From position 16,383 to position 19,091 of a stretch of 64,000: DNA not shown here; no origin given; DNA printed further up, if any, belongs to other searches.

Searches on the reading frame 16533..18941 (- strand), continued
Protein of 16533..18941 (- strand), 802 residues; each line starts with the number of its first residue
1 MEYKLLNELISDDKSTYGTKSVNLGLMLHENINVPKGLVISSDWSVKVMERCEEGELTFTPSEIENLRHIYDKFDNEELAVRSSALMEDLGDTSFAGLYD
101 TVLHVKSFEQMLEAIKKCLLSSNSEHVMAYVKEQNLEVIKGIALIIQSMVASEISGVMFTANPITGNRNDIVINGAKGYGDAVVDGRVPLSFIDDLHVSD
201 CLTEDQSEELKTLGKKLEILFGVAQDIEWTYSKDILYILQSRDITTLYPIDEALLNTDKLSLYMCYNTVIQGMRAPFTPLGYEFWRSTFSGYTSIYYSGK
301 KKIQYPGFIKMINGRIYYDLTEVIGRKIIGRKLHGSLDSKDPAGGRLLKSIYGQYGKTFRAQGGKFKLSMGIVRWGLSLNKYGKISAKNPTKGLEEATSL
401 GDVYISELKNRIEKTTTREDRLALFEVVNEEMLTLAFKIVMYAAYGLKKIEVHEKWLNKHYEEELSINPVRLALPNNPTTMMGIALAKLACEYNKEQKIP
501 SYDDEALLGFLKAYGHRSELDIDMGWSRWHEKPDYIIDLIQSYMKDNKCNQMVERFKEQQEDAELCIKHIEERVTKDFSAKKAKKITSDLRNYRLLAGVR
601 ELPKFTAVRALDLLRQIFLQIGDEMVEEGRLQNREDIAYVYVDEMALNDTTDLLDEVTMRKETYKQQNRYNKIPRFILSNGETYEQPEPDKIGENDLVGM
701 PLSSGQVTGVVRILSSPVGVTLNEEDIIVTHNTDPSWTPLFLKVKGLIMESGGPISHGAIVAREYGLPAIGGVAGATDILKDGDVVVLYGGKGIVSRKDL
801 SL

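Call 28: find_homologous_proteins(query=window:16533-18941:-, max_evalue=1e-10)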
Query window:16533-18941:- (802 aa): 5285 proteins with E <= 1e-10 among 8000 candidates; the best 120 are listed.
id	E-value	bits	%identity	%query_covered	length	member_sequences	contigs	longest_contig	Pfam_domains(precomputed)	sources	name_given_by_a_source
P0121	0.0e+0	1811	100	100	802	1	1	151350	PF00391.30,PF01326.25,PF27448.1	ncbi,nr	ncbi:MAG: hypothetical protein JEZ08_11815 [Clostridiales bacterium]|nr:hypothetical protein [Clostr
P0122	0.0e+0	1490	81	99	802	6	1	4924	PF00391.30,PF01326.25,PF27448.1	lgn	-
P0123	0.0e+0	1485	81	100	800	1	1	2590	PF00391.30,PF01326.25,PF27448.1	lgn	-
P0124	0.0e+0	1428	79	99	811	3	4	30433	PF00391.30,PF01326.25,PF27448.1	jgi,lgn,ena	-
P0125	0.0e+0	1142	78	77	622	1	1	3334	PF00391.30,PF01326.25,PF27448.1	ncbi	-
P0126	2.4e-263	894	52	99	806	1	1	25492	PF00391.30,PF01326.25,PF27448.1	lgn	-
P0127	1.2e-240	819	50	99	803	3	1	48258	PF00391.30,PF01326.25,PF27448.1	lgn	-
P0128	1.7e-237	809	50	99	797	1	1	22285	PF00391.30,PF01326.25,PF27448.1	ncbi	-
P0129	7.7e-237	806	49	99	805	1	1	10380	PF00391.30,PF01326.25,PF27448.1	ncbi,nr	ncbi:MAG: PEP-utilizing enzyme [Clostridia bacterium]|nr:PEP-utilizing enzyme [Clostridia bacterium]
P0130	5.5e-234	797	48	99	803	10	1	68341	PF00391.30,PF01326.25,PF27448.1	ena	-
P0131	9.2e-234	796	48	99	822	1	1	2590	PF00391.30,PF01326.25,PF27448.1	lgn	-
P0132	9.4e-232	790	51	91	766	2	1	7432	PF00391.30,PF01326.25,PF27448.1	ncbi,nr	ncbi:MAG: PEP-utilizing enzyme, partial [Clostridia bacterium]|nr:PEP-utilizing enzyme [Clostridia b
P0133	3.7e-226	771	48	97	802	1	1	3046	PF00391.30,PF01326.25,PF27448.1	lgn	-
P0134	3.2e-222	758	58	74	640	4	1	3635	PF00391.30,PF01326.25,PF27448.1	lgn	-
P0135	1.0e-217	743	44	99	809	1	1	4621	PF00391.30,PF01326.25,PF27448.1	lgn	-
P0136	1.4e-215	736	43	99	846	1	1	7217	PF00391.30,PF01326.25,PF27448.1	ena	-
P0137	2.1e-206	706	42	99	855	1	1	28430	PF00391.30,PF01326.25,PF27448.1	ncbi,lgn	-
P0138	6.5e-206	704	41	99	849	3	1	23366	PF00391.30,PF01326.25,PF27448.1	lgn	-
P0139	2.7e-202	692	41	99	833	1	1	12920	PF00391.30,PF01326.25,PF27448.1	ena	-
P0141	2.7e-135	471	47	58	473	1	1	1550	PF00391.30,PF27448.1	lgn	-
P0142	1.1e-125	439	32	99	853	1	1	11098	PF00391.30,PF01326.25,PF27448.1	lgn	-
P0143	5.4e-124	433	33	98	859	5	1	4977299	PF00391.30,PF01326.25,PF27448.1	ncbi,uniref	ncbi:PEP/pyruvate-binding domain-containing protein [Bacillus sp. SCS-151]|uniref:PEP/pyruvate-bindi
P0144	6.6e-124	433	34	99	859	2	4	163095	PF00391.30,PF01326.25,PF27448.1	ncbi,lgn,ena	-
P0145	8.3e-122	426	32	99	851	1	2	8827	PF00391.30,PF01326.25,PF27448.1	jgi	jgi:rifampicin phosphotransferase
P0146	2.4e-121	424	33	99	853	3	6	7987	PF00391.30,PF01326.25,PF27448.1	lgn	-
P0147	1.4e-119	419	33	99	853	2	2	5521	PF00391.30,PF01326.25,PF27448.1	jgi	-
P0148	3.6e-119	417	33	98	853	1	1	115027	PF00391.30,PF01326.25,PF27448.1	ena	-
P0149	5.5e-119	417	33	98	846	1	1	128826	PF00391.30,PF01326.25,PF27448.1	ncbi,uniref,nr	ncbi:hypothetical protein EZV73_20975 [Acidaminobacter sp. JC074]|uniref:PEP/pyruvate-binding domain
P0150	5.7e-119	417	32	99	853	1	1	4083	PF00391.30,PF01326.25,PF27448.1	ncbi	-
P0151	7.0e-119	416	32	99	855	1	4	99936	PF00391.30,PF01326.25,PF27448.1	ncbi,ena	-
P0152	3.8e-118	414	31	99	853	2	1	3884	PF00391.30,PF01326.25,PF27448.1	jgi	jgi:rifampicin phosphotransferase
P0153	3.3e-117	411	32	99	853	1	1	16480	PF00391.30,PF01326.25,PF27448.1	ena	-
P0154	9.4e-116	406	30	99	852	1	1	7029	PF00391.30,PF01326.25,PF27448.1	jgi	jgi:rifampicin phosphotransferase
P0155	1.5e-115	405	32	99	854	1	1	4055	PF00391.30,PF01326.25,PF27448.1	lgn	-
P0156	4.7e-96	341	29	92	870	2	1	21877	PF00391.30,PF01326.25,PF27448.1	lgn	-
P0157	2.7e-95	338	30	97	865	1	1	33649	PF00391.30,PF01326.25,PF27448.1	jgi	jgi:pyruvate,water dikinase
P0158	3.4e-93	331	31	100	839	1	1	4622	PF00391.30,PF01326.25,PF27448.1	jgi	jgi:phosphohistidine swiveling domain-containing protein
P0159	4.2e-93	331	31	98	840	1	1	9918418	PF00391.30,PF01326.25,PF27448.1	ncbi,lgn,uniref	ncbi:PEP-utilizing enzyme [Kribbella sp. NBC_01505]|uniref:PEP/pyruvate-binding domain-containing pr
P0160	1.1e-92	330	30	97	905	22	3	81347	PF00391.30,PF01326.25,PF27448.1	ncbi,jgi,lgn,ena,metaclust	metaclust:\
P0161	1.6e-92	329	29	97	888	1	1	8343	PF00391.30,PF01326.25,PF27448.1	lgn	-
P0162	4.8e-92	328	29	98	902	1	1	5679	PF00391.30,PF01326.25,PF27448.1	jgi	jgi:rifampicin phosphotransferase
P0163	4.8e-92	328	30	97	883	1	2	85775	PF00391.30,PF01326.25,PF27448.1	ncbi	-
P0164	5.5e-92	327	31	99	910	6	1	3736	PF00391.30,PF01326.25,PF27448.1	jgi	jgi:rifampicin phosphotransferase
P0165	7.9e-92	327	30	99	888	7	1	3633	PF00391.30,PF01326.25,PF27448.1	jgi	jgi:pyruvate,water dikinase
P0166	1.5e-91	326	35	40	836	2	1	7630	PF00391.30,PF01326.25,PF27448.1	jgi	-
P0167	3.1e-91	325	31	99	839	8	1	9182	PF00391.30,PF01326.25,PF27448.1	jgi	jgi:pyruvate,water dikinase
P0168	5.4e-91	324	31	99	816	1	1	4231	PF00391.30,PF01326.25,PF27448.1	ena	-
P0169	5.4e-91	324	32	91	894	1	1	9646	PF00391.30,PF01326.25,PF27448.1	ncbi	ncbi:MAG: PEP/pyruvate-binding domain-containing protein [Anaerolineales bacterium]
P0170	6.8e-91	324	30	98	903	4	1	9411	PF00391.30,PF01326.25,PF27448.1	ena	-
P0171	9.1e-91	323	30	97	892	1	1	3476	PF00391.30,PF01326.25,PF27448.1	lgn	-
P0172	9.8e-91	323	29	97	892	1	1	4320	PF00391.30,PF01326.25,PF27448.1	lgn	-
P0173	1.1e-90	323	30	97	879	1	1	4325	PF00391.30,PF01326.25,PF27448.1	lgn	-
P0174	1.2e-90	323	31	98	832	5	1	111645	PF00391.30,PF01326.25,PF27448.1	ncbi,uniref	ncbi:PEP/pyruvate-binding domain-containing protein [Lentzea sp. NPDC058450]|uniref:PEP/pyruvate-bin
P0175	1.8e-90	322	31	89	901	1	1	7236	PF00391.30,PF01326.25,PF27448.1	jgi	jgi:pyruvate,water dikinase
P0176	2.2e-90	322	30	98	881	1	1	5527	PF00391.30,PF01326.25,PF27448.1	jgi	jgi:pyruvate,water dikinase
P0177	2.2e-90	322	29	99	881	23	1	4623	PF00391.30,PF01326.25,PF27448.1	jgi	jgi:rifampicin phosphotransferase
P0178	2.7e-90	322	29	97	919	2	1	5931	PF00391.30,PF01326.25,PF27448.1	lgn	-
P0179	3.9e-90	321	31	100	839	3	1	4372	PF00391.30,PF01326.25,PF27448.1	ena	-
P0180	4.0e-90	321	31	91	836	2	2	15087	PF00391.30,PF01326.25,PF27448.1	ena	-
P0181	7.4e-90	320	30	97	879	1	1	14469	PF00391.30,PF01326.25,PF27448.1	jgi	jgi:pyruvate,water dikinase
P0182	7.7e-90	320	31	92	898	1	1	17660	PF00391.30,PF01326.25,PF27448.1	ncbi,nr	ncbi:MAG: phosphoenolpyruvate synthase [Anaerolineae bacterium]|nr:phosphoenolpyruvate synthase [Ana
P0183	1.6e-89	319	31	99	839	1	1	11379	PF00391.30,PF01326.25,PF27448.1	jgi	jgi:rifampicin phosphotransferase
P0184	2.5e-89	319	29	97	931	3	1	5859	PF00391.30,PF01326.25,PF27448.1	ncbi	-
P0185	3.6e-89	318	30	92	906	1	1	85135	PF00391.30,PF01326.25,PF27448.1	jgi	jgi:rifampicin phosphotransferase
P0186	4.0e-89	318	29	96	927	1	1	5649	PF00391.30,PF01326.25,PF27448.1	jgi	jgi:rifampicin phosphotransferase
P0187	5.4e-89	317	29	91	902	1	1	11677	PF00391.30,PF01326.25,PF27448.1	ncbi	-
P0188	6.0e-89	317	31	89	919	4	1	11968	PF00391.30,PF01326.25,PF27448.1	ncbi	-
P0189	6.0e-89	317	30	97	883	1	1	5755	PF00391.30,PF01326.25,PF27448.1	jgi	jgi:rifampicin phosphotransferase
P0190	8.3e-89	317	30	100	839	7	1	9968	PF00391.30,PF01326.25,PF27448.1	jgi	-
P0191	1.1e-88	317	30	99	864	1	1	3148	PF00391.30,PF01326.25,PF27448.1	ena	-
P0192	1.2e-88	316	29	97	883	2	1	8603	PF00391.30,PF01326.25,PF27448.1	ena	-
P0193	1.6e-88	316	29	99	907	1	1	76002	PF00391.30,PF01326.25,PF27448.1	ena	-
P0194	1.7e-88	316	29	97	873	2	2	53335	PF00391.30,PF01326.25,PF27448.1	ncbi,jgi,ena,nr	ncbi:MAG TPA: PEP/pyruvate-binding domain-containing protein [Candidatus Limnocylindrales bacterium]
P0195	1.8e-88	316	29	97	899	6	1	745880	PF00391.30,PF01326.25,PF27448.1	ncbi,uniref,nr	ncbi:PEP/pyruvate-binding domain-containing protein [Nonomuraea sp. NEAU-A123]|uniref:PEP/pyruvate-b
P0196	2.0e-88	316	30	89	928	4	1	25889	PF00391.30,PF01326.25,PF27448.1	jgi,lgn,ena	-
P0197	2.1e-88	316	29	97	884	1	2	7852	PF00391.30,PF01326.25,PF27448.1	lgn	-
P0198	2.5e-88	315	31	100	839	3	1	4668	PF00391.30,PF01326.25,PF27448.1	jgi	jgi:rifampicin phosphotransferase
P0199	3.2e-88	315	31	97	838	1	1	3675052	PF00391.30,PF01326.25,PF27448.1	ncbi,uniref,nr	ncbi:PEP-utilizing enzyme [Allokutzneria sp. A3M-2-11 16]|uniref:PEP/pyruvate-binding domain-contain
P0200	3.7e-88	315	30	100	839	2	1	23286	PF00391.30,PF01326.25,PF27448.1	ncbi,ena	-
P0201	6.1e-88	314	34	40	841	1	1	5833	PF00391.30,PF01326.25,PF27448.1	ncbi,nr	ncbi:MAG: phosphoenolpyruvate synthase [Chloroflexi bacterium]|nr:MAG: phosphoenolpyruvate synthase 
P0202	6.5e-88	314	29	97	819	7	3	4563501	PF00391.30,PF01326.25,PF27448.1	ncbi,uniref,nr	ncbi:PEP/pyruvate-binding domain-containing protein [Brachybacterium fresconis]|uniref:Pyruvate,wate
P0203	7.2e-88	314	29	99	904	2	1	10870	PF00391.30,PF01326.25,PF27448.1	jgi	-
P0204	8.5e-88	314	30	99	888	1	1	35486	PF00391.30,PF01326.25,PF27448.1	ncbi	-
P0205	9.4e-88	313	32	89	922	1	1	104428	PF00391.30,PF01326.25,PF27448.1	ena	-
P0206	9.7e-88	313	28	97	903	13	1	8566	PF00391.30,PF01326.25,PF27448.1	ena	-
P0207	1.1e-87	313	30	98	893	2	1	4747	PF00391.30,PF01326.25,PF27448.1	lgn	-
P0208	1.4e-87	313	29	97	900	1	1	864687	PF00391.30,PF01326.25,PF27448.1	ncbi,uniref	ncbi:PEP/pyruvate-binding domain-containing protein [Arthrobacter sp. NPDC057013]|uniref:PEP/pyruvat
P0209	2.3e-87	312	29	90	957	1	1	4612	PF00391.30,PF01326.25,PF27448.1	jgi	jgi:rifampicin phosphotransferase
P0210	2.8e-87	312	33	40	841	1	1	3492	PF00391.30,PF01326.25,PF27448.1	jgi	-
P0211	2.9e-87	312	33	40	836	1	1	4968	PF00391.30,PF01326.25,PF27448.1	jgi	-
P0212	3.9e-87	311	31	100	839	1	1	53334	PF00391.30,PF01326.25,PF27448.1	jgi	-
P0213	3.9e-87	311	29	97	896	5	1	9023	PF00391.30,PF01326.25,PF27448.1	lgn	-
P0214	4.3e-87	311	29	97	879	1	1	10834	PF00391.30,PF01326.25,PF27448.1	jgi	-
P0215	4.5e-87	311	29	98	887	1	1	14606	PF00391.30,PF01326.25,PF27448.1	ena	-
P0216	4.8e-87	311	29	98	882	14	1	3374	PF00391.30,PF01326.25,PF27448.1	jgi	jgi:rifampicin phosphotransferase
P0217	5.0e-87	311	29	98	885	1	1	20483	PF00391.30,PF01326.25,PF27448.1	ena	-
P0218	5.6e-87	311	31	97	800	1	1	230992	PF00391.30,PF01326.25,PF27448.1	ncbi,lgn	ncbi:PEP/pyruvate-binding domain-containing protein [Actinopolymorpha pittospori]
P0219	6.5e-87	311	29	98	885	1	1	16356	PF00391.30,PF01326.25,PF27448.1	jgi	-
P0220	6.8e-87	311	29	98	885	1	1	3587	PF00391.30,PF01326.25,PF27448.1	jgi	-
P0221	6.8e-87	311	29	98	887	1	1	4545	PF00391.30,PF01326.25,PF27448.1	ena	-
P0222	6.8e-87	311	30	99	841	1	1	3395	PF00391.30,PF01326.25,PF27448.1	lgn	-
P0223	6.9e-87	311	29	98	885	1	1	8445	PF00391.30,PF01326.25,PF27448.1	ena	-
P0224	9.1e-87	310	29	99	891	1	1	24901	PF00391.30,PF01326.25,PF27448.1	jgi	jgi:pyruvate,water dikinase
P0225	1.2e-86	310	30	90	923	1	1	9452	PF00391.30,PF01326.25,PF27448.1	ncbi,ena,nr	ncbi:MAG TPA: PEP/pyruvate-binding domain-containing protein [Anaerolineae bacterium]|nr:PEP/pyruvat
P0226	1.5e-86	309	29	97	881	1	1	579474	PF00391.30,PF01326.25,PF27448.1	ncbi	ncbi:MAG: PEP/pyruvate-binding domain-containing protein [Polyangiaceae bacterium]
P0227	2.0e-86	309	32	40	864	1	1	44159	PF00391.30,PF01326.25,PF27448.1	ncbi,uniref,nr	ncbi:PEP/pyruvate-binding domain-containing protein [Nonomuraea sp. SBT364]|uniref:PEP/pyruvate-bind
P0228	2.2e-86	309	29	97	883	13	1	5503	PF00391.30,PF01326.25,PF27448.1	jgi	-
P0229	2.6e-86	309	29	97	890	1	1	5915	PF00391.30,PF01326.25,PF27448.1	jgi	jgi:rifampicin phosphotransferase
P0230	2.6e-86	309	30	95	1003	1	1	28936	PF00391.30,PF01326.25,PF27448.1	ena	-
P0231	2.9e-86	308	30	98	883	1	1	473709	PF00391.30,PF01326.25,PF27448.1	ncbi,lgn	-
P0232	3.2e-86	308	31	99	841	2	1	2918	PF00391.30,PF01326.25,PF27448.1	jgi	jgi:rifampicin phosphotransferase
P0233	4.7e-86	308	31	99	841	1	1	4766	PF00391.30,PF01326.25,PF27448.1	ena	-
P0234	6.1e-86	307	31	100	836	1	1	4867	PF00391.30,PF01326.25,PF27448.1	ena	-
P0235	7.6e-86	307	30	99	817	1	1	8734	PF00391.30,PF01326.25,PF27448.1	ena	-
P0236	1.3e-85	306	31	91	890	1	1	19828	PF00391.30,PF01326.25,PF27448.1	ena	-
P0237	1.5e-85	306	29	97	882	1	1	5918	PF00391.30,PF01326.25,PF27448.1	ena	-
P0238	1.5e-85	306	29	99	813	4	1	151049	PF00391.30,PF01326.25,PF27448.1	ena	-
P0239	1.7e-85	306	32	99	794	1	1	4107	PF00391.30,PF01326.25,PF27448.1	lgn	-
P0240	1.7e-85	306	35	40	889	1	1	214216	PF00391.30,PF01326.25,PF27448.1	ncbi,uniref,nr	ncbi:PEP/pyruvate-binding domain-containing protein [Sphaerisporangium perillae]|uniref:PEP/pyruvate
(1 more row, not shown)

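Call 29: find_encoding_contigs(protein=P0124, flank=4000, max_places=2)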
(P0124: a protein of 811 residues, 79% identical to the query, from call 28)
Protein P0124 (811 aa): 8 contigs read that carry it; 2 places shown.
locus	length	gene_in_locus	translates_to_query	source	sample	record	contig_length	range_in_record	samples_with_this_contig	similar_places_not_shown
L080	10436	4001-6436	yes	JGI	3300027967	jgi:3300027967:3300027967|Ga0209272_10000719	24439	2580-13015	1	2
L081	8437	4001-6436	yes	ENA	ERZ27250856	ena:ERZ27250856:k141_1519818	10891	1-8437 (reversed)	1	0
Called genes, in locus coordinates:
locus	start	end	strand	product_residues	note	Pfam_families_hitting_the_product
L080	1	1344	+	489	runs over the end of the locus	PF00144:Beta-lactamase, PF00583:Acetyltransf_1, PF13673:Acetyltransf_10 (weak), PF13508:Acetyltransf_7 (weak)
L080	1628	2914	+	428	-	PF05977:MFS_3, PF07690:MFS_1, PF12832:MFS_1_like, PF03209:PUCC, PF13347:MFS_2 (weak), PF07690:MFS_1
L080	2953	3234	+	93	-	-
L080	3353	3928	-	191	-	PF00440:TetR_N (weak)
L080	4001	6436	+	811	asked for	PF01326:PPDK_N, PF27448:Rph_4th, PF00391:PEP-utilizers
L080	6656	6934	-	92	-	-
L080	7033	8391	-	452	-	PF00581:Rhodanese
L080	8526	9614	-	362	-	PF13187:Fer4_9 (weak), PF13534:Fer4_17 (weak), PF02754:CCG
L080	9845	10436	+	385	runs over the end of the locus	PF04055:Radical_SAM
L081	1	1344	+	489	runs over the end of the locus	PF00144:Beta-lactamase, PF00583:Acetyltransf_1, PF13673:Acetyltransf_10 (weak), PF13508:Acetyltransf_7 (weak)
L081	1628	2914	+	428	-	PF05977:MFS_3, PF07690:MFS_1, PF12832:MFS_1_like, PF03209:PUCC, PF13347:MFS_2 (weak), PF07690:MFS_1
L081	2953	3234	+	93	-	-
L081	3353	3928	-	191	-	PF00440:TetR_N (weak)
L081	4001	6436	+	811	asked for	PF01326:PPDK_N, PF27448:Rph_4th, PF00391:PEP-utilizers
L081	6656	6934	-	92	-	-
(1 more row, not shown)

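Call 30: find_encoding_contigs(protein=P0127, flank=4000, max_places=2)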
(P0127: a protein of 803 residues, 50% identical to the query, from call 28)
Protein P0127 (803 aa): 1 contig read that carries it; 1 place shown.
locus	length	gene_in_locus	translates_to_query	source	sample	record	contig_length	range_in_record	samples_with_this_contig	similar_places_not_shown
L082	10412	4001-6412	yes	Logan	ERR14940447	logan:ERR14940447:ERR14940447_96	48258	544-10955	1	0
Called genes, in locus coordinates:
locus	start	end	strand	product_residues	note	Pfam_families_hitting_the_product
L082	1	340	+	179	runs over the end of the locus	PF03773:ArsP_1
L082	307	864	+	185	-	PF03773:ArsP_1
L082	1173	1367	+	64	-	-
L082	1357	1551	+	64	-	-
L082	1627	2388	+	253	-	PF03358:FMN_red, PF02525:Flavodoxin_2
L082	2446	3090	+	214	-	PF00440:TetR_N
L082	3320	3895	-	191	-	PF14278:TetR_C_8 (weak)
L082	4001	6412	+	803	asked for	PF01326:PPDK_N, PF27448:Rph_4th, PF00391:PEP-utilizers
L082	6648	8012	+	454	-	PF01554:MatE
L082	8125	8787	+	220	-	PF00072:Response_reg, PF00486:Trans_reg_C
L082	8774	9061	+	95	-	-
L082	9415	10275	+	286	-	PF12833:HTH_18, PF00165:HTH_AraC (weak), PF06445:GyrI-like, PF14526:Cass2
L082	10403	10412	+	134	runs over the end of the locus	-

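Call 31: find_encoding_contigs(protein=P0130, flank=4000, max_places=2)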
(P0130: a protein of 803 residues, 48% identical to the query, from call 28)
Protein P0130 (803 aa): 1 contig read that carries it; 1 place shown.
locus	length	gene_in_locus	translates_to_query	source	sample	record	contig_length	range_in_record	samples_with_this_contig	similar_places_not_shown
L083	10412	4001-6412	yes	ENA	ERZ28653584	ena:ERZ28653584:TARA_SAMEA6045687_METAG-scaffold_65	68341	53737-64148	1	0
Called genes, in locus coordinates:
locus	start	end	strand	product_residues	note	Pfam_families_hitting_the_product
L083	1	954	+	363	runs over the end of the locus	PF00465:Fe-ADH, PF13685:Fe-ADH_2, PF01761:DHQ_synthase, PF24621:DHQS_C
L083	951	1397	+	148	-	PF01220:DHquinase_II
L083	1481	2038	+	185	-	PF08207:EFP_N, PF01132:EFP, PF09285:Elong-fact-P_C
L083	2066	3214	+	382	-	PF01266:DAO (faint), PF07992:Pyr_redox_2, PF13738:Pyr_redox_3 (weak), PF00070:Pyr_redox, PF18267:Rubredoxin_C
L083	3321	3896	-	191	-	-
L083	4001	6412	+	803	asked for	PF01326:PPDK_N, PF27448:Rph_4th, PF00391:PEP-utilizers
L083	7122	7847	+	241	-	PF00440:TetR_N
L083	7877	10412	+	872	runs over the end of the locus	PF01326:PPDK_N, PF27448:Rph_4th, PF00391:PEP-utilizers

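Call 57: search_protein_families(library=padloc, proteins=[window:16533-18941:-], max_evalue=0.001)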
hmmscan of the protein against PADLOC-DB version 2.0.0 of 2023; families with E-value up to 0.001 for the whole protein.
window:16533-18941:- (802 aa): 0 families

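Call 80: find_encoding_contigs(protein=P0126, flank=3500, max_places=1)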
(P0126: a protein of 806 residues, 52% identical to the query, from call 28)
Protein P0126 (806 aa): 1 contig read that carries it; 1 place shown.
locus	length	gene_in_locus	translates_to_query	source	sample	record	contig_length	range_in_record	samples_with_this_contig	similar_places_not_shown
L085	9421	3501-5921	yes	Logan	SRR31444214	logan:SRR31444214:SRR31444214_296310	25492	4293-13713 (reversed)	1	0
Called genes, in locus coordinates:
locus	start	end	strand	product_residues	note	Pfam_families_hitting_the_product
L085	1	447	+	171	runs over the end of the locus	-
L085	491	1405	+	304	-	-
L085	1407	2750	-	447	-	PF00768:Peptidase_S11, PF02113:Peptidase_S13, PF13354:Beta-lactamase2 (weak)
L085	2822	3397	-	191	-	PF00440:TetR_N (weak), PF14278:TetR_C_8 (weak)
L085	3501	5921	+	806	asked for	PF01326:PPDK_N, PF27448:Rph_4th, PF00391:PEP-utilizers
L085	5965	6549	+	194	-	PF06130:PTAC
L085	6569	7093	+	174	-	PF00857:Isochorismatase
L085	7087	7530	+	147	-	-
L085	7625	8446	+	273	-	PF00583:Acetyltransf_1, PF13480:Acetyltransf_6 (weak), PF13673:Acetyltransf_10, PF13508:Acetyltransf_7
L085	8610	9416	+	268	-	PF02811:PHP (weak)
